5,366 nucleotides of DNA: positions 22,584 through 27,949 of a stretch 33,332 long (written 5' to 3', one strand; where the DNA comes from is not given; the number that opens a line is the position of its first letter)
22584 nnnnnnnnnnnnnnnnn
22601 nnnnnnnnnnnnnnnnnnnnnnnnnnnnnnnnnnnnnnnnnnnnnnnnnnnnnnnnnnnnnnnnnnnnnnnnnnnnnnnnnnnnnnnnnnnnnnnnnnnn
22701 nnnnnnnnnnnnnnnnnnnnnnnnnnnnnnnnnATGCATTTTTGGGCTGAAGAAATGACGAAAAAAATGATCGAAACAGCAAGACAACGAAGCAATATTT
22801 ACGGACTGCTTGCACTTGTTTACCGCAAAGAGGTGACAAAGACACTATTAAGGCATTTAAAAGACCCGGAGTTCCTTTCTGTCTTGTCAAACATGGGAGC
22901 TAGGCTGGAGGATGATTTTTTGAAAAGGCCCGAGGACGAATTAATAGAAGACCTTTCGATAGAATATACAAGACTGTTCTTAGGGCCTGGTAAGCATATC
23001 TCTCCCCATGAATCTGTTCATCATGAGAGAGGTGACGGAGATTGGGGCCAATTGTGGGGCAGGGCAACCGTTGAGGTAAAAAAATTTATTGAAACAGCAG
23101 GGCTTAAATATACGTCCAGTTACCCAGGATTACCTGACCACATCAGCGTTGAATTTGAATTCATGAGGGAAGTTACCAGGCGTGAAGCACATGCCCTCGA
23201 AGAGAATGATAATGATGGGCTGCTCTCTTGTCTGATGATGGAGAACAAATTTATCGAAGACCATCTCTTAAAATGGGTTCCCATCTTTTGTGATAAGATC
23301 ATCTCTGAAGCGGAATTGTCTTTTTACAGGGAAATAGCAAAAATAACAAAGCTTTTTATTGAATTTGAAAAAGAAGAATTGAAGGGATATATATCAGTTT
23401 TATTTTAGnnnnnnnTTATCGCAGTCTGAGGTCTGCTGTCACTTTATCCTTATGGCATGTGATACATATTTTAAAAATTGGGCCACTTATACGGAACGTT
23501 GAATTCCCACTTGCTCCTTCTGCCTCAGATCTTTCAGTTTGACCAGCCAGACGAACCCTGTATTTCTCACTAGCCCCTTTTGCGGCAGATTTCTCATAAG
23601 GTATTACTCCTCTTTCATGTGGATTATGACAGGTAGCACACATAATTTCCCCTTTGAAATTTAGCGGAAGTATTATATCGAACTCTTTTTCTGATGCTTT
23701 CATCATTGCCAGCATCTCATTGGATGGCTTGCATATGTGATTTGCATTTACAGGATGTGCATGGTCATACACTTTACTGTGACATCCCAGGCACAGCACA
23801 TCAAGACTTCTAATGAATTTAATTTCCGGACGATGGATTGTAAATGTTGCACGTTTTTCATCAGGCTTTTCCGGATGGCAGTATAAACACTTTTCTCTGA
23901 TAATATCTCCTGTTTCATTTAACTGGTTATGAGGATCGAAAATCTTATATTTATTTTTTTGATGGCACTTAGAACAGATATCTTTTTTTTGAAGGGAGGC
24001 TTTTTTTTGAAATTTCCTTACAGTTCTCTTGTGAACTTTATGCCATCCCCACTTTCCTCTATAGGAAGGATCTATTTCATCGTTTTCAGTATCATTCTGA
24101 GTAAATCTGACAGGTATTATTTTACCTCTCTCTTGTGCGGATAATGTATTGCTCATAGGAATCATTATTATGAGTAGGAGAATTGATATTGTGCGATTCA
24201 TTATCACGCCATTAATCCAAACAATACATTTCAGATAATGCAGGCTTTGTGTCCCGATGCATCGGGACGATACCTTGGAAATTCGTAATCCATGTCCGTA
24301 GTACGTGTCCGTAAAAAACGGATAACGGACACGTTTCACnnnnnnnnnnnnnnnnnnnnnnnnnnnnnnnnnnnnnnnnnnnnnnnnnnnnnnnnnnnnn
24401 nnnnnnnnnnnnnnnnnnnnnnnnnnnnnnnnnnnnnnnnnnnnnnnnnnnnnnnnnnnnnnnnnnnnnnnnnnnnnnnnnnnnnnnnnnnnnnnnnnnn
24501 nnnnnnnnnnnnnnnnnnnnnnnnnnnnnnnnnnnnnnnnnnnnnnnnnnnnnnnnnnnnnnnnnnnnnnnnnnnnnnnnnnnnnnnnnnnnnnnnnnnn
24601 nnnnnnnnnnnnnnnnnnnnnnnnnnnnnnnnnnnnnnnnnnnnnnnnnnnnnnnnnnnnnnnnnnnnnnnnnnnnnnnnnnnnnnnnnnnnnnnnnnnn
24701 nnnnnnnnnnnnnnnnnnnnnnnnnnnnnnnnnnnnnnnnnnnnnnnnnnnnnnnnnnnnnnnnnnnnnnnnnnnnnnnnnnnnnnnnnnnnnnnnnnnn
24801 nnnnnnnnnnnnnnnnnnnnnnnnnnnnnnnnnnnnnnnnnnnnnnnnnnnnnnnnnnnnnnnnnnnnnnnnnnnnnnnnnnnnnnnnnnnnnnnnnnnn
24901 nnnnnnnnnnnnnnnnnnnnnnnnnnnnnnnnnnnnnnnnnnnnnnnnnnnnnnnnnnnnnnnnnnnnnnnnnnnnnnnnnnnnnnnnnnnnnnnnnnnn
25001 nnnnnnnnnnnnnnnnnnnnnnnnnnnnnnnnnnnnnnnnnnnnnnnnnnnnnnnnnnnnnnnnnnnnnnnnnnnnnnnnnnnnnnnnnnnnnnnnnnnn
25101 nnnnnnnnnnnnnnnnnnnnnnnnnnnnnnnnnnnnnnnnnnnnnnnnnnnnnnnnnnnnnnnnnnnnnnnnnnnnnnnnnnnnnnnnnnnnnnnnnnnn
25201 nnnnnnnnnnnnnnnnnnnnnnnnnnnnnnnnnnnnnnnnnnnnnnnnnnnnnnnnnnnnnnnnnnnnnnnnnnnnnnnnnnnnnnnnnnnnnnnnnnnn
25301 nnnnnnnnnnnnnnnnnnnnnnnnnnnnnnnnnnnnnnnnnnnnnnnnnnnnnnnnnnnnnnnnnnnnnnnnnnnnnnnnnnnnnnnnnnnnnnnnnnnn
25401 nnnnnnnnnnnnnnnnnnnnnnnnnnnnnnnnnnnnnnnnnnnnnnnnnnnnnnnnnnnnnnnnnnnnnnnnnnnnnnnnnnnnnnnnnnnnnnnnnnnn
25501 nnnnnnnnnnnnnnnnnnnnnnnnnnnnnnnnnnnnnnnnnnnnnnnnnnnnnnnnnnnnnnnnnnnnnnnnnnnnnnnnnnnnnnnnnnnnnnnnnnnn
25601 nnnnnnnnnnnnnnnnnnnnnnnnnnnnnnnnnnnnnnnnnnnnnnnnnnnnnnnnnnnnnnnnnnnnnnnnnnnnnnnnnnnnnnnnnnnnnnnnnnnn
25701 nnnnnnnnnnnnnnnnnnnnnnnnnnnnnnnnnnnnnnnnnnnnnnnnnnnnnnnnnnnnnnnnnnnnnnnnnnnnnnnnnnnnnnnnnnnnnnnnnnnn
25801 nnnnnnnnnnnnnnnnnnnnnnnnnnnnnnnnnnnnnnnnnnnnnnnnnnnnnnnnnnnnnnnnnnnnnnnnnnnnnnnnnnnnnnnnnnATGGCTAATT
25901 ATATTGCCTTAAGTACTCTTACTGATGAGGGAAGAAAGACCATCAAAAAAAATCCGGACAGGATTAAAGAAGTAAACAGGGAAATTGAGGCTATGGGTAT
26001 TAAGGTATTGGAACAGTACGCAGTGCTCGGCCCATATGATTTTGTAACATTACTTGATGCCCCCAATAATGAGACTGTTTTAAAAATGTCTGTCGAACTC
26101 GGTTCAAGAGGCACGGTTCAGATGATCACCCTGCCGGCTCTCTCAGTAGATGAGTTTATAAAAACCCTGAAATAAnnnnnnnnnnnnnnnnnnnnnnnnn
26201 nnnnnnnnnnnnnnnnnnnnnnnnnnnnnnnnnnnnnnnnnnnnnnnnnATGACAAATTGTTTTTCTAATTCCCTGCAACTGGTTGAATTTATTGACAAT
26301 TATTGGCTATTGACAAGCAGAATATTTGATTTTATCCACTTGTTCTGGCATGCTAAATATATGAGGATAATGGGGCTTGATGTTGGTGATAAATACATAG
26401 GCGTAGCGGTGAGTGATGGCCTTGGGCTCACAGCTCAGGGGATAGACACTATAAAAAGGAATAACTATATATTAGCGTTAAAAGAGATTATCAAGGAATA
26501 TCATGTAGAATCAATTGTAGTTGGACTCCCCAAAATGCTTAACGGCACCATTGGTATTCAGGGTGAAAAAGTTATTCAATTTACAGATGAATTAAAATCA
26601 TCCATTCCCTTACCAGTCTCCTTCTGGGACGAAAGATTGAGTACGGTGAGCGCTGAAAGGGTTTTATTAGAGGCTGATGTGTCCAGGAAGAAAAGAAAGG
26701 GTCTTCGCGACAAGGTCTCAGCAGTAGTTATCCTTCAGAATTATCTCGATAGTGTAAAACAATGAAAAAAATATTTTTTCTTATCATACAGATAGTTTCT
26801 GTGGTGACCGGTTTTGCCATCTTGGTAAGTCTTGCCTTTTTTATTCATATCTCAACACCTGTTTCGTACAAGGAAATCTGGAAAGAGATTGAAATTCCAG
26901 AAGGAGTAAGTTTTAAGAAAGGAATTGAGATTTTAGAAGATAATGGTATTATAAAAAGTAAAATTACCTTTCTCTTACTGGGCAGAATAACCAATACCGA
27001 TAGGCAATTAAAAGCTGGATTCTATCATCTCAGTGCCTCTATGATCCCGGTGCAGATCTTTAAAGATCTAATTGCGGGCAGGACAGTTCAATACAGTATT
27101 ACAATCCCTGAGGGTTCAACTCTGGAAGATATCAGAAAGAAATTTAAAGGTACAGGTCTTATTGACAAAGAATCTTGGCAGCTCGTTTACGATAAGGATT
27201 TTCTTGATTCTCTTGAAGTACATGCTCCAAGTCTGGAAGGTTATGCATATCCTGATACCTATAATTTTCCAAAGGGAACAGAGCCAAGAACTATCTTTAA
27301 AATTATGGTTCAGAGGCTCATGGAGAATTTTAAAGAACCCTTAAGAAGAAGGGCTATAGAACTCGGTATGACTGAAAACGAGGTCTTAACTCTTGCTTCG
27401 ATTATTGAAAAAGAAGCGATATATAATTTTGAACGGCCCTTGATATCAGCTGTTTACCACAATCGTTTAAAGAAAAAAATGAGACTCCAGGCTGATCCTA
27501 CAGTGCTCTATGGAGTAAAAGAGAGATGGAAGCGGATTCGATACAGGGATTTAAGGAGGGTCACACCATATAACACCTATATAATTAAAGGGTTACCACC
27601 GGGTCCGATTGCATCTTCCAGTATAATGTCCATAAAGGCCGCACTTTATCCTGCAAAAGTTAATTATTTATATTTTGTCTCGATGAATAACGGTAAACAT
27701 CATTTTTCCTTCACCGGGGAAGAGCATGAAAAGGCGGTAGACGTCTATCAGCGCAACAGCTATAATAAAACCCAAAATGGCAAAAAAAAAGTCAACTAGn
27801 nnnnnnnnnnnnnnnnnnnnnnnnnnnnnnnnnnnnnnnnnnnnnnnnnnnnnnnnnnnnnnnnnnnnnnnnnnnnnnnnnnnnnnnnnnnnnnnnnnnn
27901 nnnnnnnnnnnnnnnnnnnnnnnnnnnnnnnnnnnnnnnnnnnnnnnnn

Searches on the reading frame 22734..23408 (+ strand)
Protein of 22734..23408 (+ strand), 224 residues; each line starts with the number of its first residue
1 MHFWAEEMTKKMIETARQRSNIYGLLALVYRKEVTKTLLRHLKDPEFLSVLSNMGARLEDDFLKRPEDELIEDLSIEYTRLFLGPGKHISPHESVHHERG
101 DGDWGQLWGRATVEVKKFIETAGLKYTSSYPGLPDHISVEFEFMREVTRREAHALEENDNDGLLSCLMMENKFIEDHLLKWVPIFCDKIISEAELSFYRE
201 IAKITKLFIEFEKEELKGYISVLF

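Call 7: search_protein_families(library=pfam, proteins=[window:22734-23408:+])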
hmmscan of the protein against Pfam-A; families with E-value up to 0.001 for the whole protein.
window:22734-23408:+ (224 aa): 1 family
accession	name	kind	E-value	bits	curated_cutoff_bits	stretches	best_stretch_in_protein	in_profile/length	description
PF02613.20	Nitrate_red_del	-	9.6e-25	87.7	22.2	1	61-187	17-136/136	Nitrate reductase delta subunit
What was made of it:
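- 22755..23408 (+): TorD/NarJ-family chaperone, true extent (217 aa, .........…). Pfam PF02613 (call 7).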

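Call 28: find_homologous_proteins(query=window:22734-23408:+)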
Query window:22734-23408:+ (224 aa): 1441 proteins with E <= 0.001 among 1626 candidates; the best 120 are listed.
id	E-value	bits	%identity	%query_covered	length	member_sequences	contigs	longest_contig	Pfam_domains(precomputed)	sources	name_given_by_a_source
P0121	5.8e-141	485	100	97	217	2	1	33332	PF02613.21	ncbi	-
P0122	6.0e-109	381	78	93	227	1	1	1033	PF02613.21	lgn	-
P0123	4.7e-108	378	76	96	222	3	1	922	PF02613.21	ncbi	-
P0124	4.5e-107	375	76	96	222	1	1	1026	PF02613.21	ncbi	-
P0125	5.5e-107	374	76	96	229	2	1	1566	PF02613.21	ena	-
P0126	7.3e-107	374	77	94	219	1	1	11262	PF02613.21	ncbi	-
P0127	1.6e-106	373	76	96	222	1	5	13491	PF02613.21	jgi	jgi:TorA maturation chaperone TorD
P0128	1.8e-106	373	75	96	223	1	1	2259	PF02613.21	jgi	-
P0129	1.0e-105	370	74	96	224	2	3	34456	PF02613.21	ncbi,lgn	-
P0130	2.0e-105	369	73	96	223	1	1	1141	PF02613.21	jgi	-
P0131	2.9e-105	369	74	96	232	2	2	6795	PF02613.21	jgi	jgi:TorA maturation chaperone TorD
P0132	6.4e-105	368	74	96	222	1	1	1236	PF02613.21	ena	-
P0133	4.5e-104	365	71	96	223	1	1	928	PF02613.21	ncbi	-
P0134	3.4e-103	362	73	96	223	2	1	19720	PF02613.21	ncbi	ncbi:MAG: molecular chaperone TorD family protein [Nitrospirota bacterium]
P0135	8.8e-103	361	72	96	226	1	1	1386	PF02613.21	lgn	-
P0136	1.5e-102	360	73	96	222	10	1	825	PF02613.21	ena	-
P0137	8.2e-102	357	68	97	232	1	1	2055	PF02613.21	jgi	jgi:TorA maturation chaperone TorD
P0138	1.1e-101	357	71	96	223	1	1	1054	PF02613.21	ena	-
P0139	2.2e-101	356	71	96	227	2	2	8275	PF02613.21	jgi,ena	-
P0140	3.7e-101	355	70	96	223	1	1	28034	PF02613.21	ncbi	-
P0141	4.3e-101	355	72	96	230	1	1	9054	PF02613.21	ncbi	-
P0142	2.0e-100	353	72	95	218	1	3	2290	PF02613.21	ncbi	-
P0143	3.0e-100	352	72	91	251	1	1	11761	PF02613.21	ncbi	-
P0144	4.7e-100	352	70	96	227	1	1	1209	PF02613.21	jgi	jgi:TorA maturation chaperone TorD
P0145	9.1e-100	351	69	95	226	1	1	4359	PF02613.21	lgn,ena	-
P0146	1.6e-99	350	67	96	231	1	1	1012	PF02613.21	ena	-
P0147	7.0e-99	348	70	94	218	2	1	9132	PF02613.21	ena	-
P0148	1.2e-98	347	70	94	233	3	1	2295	PF02613.21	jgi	jgi:TorA maturation chaperone TorD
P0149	9.4e-98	344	71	94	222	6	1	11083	PF02613.21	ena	-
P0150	9.7e-98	344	69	94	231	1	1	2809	PF02613.21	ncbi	-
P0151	1.2e-97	344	70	95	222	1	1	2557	PF02613.21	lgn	-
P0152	2.4e-97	343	70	94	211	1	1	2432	PF02613.21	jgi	jgi:TorA maturation chaperone TorD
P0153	7.6e-97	341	68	95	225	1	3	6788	PF02613.21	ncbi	-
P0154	1.4e-96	340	69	95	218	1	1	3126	PF02613.21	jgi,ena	-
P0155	3.0e-96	339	72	93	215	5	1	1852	PF02613.21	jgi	jgi:TorA maturation chaperone TorD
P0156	3.2e-96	339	68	96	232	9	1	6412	PF02613.21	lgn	-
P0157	4.0e-96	339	66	96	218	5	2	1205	PF02613.21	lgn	-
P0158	1.4e-95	337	70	90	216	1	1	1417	PF02613.21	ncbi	-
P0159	1.8e-95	337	71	92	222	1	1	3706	PF02613.21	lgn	-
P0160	2.1e-95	336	71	93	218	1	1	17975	PF02613.21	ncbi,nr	ncbi:MAG: molecular chaperone TorD family protein [Nitrospirae bacterium]|nr:molecular chaperone Tor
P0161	2.1e-95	336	68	94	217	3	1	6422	PF02613.21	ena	-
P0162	1.0e-94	334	69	95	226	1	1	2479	PF02613.21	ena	-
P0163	1.3e-94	334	67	95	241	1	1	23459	PF02613.21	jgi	jgi:TorA maturation chaperone TorD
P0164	2.6e-94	333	67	96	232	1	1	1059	PF02613.21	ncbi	-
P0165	4.5e-94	332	68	94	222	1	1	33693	PF02613.21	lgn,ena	-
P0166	1.7e-93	330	68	93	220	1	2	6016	PF02613.21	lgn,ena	-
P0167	1.9e-93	330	66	95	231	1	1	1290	PF02613.21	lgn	-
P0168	2.2e-93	330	66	95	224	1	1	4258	PF02613.21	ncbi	-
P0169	2.2e-93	330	68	93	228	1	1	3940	PF02613.21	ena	-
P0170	3.6e-93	329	62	95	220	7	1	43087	PF02613.21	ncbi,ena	-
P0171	3.8e-93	329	66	96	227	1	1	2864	PF02613.21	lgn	-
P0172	2.6e-92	326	66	96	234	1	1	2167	PF02613.21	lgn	-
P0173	3.0e-92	326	65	96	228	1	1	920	PF02613.21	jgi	jgi:TorA maturation chaperone TorD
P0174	3.8e-92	326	67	92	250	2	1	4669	PF02613.21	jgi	jgi:TorA maturation chaperone TorD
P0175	3.9e-92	326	67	96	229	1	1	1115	PF02613.21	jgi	jgi:TorA maturation chaperone TorD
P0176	8.9e-92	325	64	95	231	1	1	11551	PF02613.21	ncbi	-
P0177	1.0e-91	324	68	92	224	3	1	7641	PF02613.21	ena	-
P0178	1.8e-91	324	66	93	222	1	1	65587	PF02613.21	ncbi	-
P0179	2.6e-91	323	66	94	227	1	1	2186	PF02613.21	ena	-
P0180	3.0e-91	323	66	95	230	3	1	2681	PF02613.21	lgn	-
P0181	3.8e-91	323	66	95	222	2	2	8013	PF02613.21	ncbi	-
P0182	5.1e-91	322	62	95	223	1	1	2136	PF02613.21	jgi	jgi:TorA maturation chaperone TorD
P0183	6.6e-91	322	64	95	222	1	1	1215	PF02613.21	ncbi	-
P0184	7.0e-91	322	68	94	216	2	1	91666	PF02613.21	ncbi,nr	ncbi:MAG: molecular chaperone TorD family protein [Nitrospirae bacterium]|nr:molecular chaperone Tor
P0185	8.5e-91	321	61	97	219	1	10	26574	PF02613.21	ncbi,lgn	-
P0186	9.1e-91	321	64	95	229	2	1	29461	PF02613.21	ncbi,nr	ncbi:MAG: molecular chaperone TorD family protein [Nitrospirae bacterium]|nr:molecular chaperone Tor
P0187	1.1e-90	321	65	95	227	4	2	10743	PF02613.21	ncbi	ncbi:MAG: molecular chaperone TorD family protein [Candidatus Mariimomonas ferrooxydans]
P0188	1.3e-90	321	62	96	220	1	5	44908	PF02613.21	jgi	jgi:TorA maturation chaperone TorD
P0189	1.3e-90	321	66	94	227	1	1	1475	PF02613.21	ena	-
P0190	2.2e-90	320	69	90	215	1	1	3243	PF02613.21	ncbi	-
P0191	2.8e-90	320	64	94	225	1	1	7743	PF02613.21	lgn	-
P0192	4.6e-90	319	65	93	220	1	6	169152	PF02613.21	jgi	jgi:TorA maturation chaperone TorD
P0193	5.2e-90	319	63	94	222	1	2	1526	PF02613.21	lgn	-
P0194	1.1e-89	318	66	93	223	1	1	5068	PF02613.21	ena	-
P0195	1.2e-89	318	64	94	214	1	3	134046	PF02613.21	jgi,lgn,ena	-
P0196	1.6e-89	317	64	96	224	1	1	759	PF02613.21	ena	-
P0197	3.4e-89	316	63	93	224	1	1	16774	PF02613.21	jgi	jgi:TorA maturation chaperone TorD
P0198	3.4e-89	316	64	94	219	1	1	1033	PF02613.21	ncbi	-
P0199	4.3e-89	316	64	94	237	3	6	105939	PF02613.21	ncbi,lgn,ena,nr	ncbi:MAG TPA: hypothetical protein ENG83_05480 [Nitrospirae bacterium]|nr:chaperone protein TorD [ba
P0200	5.0e-89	316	65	94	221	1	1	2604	PF02613.21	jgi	jgi:TorA maturation chaperone TorD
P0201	7.1e-89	315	65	94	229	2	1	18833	PF02613.21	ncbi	-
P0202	7.2e-89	315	67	90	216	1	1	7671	PF02613.21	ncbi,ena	-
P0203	9.1e-89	315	63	95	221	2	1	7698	PF02613.21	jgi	jgi:TorA maturation chaperone TorD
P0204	1.0e-88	315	66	90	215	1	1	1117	PF02613.21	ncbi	-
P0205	1.1e-88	314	63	96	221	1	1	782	PF02613.21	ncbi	-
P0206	1.2e-88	314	61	96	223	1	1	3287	PF02613.21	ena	-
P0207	1.3e-88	314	64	95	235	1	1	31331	PF02613.21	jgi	-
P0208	1.4e-88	314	63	92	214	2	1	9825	PF02613.21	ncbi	-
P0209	1.6e-88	314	66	93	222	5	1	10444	PF02613.21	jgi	jgi:TorA maturation chaperone TorD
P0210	1.8e-88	314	68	92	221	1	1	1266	PF02613.21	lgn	-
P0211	2.1e-88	314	63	92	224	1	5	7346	PF02613.21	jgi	jgi:TorA maturation chaperone TorD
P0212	2.3e-88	313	65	91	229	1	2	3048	PF02613.21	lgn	-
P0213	3.3e-88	313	62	95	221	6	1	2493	PF02613.21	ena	-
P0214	7.0e-88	312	64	93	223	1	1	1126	PF02613.21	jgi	-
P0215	7.4e-88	312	65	95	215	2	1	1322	PF02613.21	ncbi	-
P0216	7.4e-88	312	62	95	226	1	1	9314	PF02613.21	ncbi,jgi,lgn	-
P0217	8.9e-88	311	66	92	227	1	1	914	PF02613.21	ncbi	-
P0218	9.1e-88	311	65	94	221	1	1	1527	PF02613.21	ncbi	-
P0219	1.1e-87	311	64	94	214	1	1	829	PF02613.21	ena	-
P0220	1.2e-87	311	62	93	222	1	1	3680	PF02613.21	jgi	jgi:TorA maturation chaperone TorD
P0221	1.3e-87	311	65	95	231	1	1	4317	PF02613.21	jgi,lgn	jgi:TorA maturation chaperone TorD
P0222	1.4e-87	311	65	92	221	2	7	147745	PF02613.21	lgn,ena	-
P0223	1.5e-87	311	65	92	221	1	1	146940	PF02613.21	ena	-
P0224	1.7e-87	311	64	94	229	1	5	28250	PF02613.21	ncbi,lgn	-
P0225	1.7e-87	311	63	94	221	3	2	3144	PF02613.21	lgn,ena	-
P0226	1.8e-87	311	65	93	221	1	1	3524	PF02613.21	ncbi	-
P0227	1.8e-87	310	65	91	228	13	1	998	PF02613.21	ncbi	-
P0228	1.9e-87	310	65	94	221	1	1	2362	PF02613.21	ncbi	-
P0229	3.2e-87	310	61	96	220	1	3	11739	PF02613.21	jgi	jgi:TorA maturation chaperone TorD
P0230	3.2e-87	310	65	90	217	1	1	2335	PF02613.21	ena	-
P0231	5.1e-87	309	65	90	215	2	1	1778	PF02613.21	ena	-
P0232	5.3e-87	309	64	93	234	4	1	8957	PF02613.21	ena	-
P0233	5.5e-87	309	61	96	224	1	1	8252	PF02613.21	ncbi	-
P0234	6.4e-87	309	64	94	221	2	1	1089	PF02613.21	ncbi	-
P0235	8.0e-87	308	64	94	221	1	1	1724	PF02613.21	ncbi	-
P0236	9.2e-87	308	63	95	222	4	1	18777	PF02613.21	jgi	jgi:TorA maturation chaperone TorD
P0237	9.4e-87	308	63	96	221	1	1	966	PF02613.21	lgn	-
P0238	9.9e-87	308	64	93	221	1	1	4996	PF02613.21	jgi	jgi:TorA maturation chaperone TorD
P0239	1.6e-86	307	64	93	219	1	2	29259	PF02613.21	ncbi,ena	-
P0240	1.8e-86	307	62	94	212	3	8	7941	PF02613.21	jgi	jgi:TorA maturation chaperone TorD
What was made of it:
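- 22755..23408 (+): The product on record for the 33,332-nt NCBI contig, P0121, is 217 aa (call 28).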

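Call 33: find_encoding_contigs(protein=P0126, flank=6000, max_places=2)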
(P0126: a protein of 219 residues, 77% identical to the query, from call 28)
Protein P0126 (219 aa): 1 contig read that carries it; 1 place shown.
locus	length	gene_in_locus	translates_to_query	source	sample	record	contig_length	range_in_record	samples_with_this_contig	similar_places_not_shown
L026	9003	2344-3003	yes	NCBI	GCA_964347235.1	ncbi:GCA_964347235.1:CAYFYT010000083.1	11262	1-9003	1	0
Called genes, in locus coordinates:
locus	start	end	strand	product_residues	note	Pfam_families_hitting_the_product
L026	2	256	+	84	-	?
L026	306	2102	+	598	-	PF00384:Molybdopterin, PF01568:Molydop_binding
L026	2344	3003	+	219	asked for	PF02613:Nitrate_red_del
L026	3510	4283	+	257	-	PF09699:Paired_CXXCH_1 (faint), PF14522:Cytochrome_C7 (faint), PF14537:Cytochrom_c3_2 (faint)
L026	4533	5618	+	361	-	PF14522:Cytochrome_C7 (faint), PF22113:Mtrc-MtrF_II-IV_dom (faint)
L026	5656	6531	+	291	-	PF01292:Ni_hydr_CYTB (weak)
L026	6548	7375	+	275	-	PF14522:Cytochrome_C7 (faint)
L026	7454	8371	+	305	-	-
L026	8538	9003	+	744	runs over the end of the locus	PF14522:Cytochrome_C7 (faint), PF14537:Cytochrom_c3_2 (faint), PF22678:Cytochrom_c_NrfB-like (faint), PF09699:Paired_CXXCH_1 (weak), PF22113:Mtrc-MtrF_II-IV_dom (weak)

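Call 54: find_encoding_contigs(protein=window:22734-23408:+, flank=3000, max_places=3)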
Protein window:22734-23408:+ (224 aa): 1 contig read that carries it; 1 place shown.
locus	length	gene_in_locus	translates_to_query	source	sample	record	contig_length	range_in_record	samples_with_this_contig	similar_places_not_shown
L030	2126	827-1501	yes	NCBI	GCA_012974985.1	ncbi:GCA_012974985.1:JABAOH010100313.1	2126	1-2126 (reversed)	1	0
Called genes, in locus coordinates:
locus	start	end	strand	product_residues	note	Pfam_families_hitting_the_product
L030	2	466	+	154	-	?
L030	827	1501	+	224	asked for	PF02613:Nitrate_red_del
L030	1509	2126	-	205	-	?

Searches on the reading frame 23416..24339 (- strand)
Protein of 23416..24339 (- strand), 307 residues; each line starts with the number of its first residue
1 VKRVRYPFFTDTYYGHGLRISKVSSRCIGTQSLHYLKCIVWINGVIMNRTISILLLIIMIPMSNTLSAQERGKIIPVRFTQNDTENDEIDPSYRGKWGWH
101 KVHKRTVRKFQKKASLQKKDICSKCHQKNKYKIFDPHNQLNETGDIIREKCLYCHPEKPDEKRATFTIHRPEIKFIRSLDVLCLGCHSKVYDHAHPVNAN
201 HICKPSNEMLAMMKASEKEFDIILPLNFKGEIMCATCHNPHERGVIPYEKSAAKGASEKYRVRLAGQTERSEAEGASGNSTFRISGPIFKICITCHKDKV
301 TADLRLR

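Call 7: search_protein_families(library=pfam, proteins=[window:23416-24339:-])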
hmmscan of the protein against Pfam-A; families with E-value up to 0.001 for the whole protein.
window:23416-24339:- (307 aa): 4 families
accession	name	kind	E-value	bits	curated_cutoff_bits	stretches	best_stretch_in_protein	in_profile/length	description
PF14522.11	Cytochrome_C7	-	5.4e-07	29.8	24.8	0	109-187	2-66/67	Cytochrome c7 and related cytochrome c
PF14537.11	Cytochrom_c3_2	-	4.2e-06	27.6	25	0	180-243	6-69/79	Cytochrome c3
PF09699.15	Paired_CXXCH_1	-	4.4e-06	26.7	20.6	0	233-242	8-17/41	Doubled CXXCH motif (Paired_CXXCH_1)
PF22113.1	Mtrc-MtrF_II-IV_dom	-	2.5e-05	24.3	30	0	92-241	49-166/176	Outer membrane cytochrome MtrC/MtrF-like, domains II/IV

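Call 29: find_homologous_proteins(query=window:23416-24339:-)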
Query window:23416-24339:- (307 aa): 358 proteins with E <= 0.001 among 681 candidates; the best 120 are listed.
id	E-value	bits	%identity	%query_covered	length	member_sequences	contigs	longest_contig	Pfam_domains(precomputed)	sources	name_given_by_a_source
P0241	6.0e-212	720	100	100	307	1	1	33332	PF09699.16,PF14537.12,PF14522.12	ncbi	-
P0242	3.8e-107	376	68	78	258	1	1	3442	PF09699.16,PF14522.12,PF22113.2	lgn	-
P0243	2.8e-101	357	56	81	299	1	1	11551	PF09699.16,PF14537.12,PF14522.12,PF22113.2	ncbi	-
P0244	8.4e-101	355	62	83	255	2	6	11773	PF09699.16,PF14537.12,PF14522.12,PF22113.2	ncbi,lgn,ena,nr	ncbi:MAG TPA: hypothetical protein ENH01_02960 [Nitrospirae bacterium]|nr:hypothetical protein [Nitr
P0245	1.3e-100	355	66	76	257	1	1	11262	PF09699.16,PF14537.12,PF14522.12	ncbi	-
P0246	2.1e-100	354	53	84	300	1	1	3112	PF09699.16,PF14522.12,PF22113.2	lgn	-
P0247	6.8e-99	349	54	84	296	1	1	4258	PF09699.16,PF14522.12,PF22113.2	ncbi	-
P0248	4.5e-98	346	54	79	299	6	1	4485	PF09699.16,PF14522.12,PF22113.2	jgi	jgi:cytochrome c553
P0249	1.9e-97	344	64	77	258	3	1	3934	PF09699.16,PF14537.12,PF14522.12,PF22113.2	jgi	jgi:hypothetical protein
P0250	3.5e-97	343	52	82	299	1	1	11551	PF09699.16,PF14537.12,PF14522.12,PF22113.2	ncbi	-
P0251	2.7e-96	340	63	77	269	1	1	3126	PF09699.16,PF14537.12,PF14522.12,PF22113.2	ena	-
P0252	6.0e-95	336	55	79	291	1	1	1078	PF09699.16,PF14522.12,PF22113.2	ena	-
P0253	1.3e-93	332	53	79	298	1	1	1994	PF09699.16,PF14522.12,PF22113.2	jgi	jgi:cytochrome c553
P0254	1.2e-91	325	55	84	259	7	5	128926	PF09699.16,PF14537.12,PF14522.12,PF22113.2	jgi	jgi:hypothetical protein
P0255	2.8e-91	324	56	71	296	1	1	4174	PF09699.16,PF14537.12,PF14522.12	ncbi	-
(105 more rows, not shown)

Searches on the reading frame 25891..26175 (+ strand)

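Call 32: search_protein_families(library=pfam, proteins=[window:25891-26175:+], max_evalue=0.01)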
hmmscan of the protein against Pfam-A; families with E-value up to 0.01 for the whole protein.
window:25891-26175:+ (94 aa): 1 family
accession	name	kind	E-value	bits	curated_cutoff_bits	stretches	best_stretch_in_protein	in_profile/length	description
PF08734.17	GYD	-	4.4e-29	100.8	31.4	1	4-92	1-90/91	GYD domain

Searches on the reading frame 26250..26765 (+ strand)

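Call 7: search_protein_families(library=pfam, proteins=[window:26250-26765:+])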
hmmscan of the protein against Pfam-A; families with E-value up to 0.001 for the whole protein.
window:26250-26765:+ (171 aa): 1 family
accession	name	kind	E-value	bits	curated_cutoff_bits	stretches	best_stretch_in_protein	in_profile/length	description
PF03652.20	RuvX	-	1.9e-42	145.3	29.2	1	38-168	1-134/134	Holliday junction resolvase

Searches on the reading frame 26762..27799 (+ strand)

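Call 7: search_protein_families(library=pfam, proteins=[window:26762-27799:+])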
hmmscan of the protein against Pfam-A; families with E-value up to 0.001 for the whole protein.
window:26762-27799:+ (345 aa): 1 family
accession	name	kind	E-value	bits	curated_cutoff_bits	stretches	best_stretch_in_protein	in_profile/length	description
PF02618.21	YceG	-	4.6e-84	282.6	32.4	1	43-327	1-274/275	YceG-like family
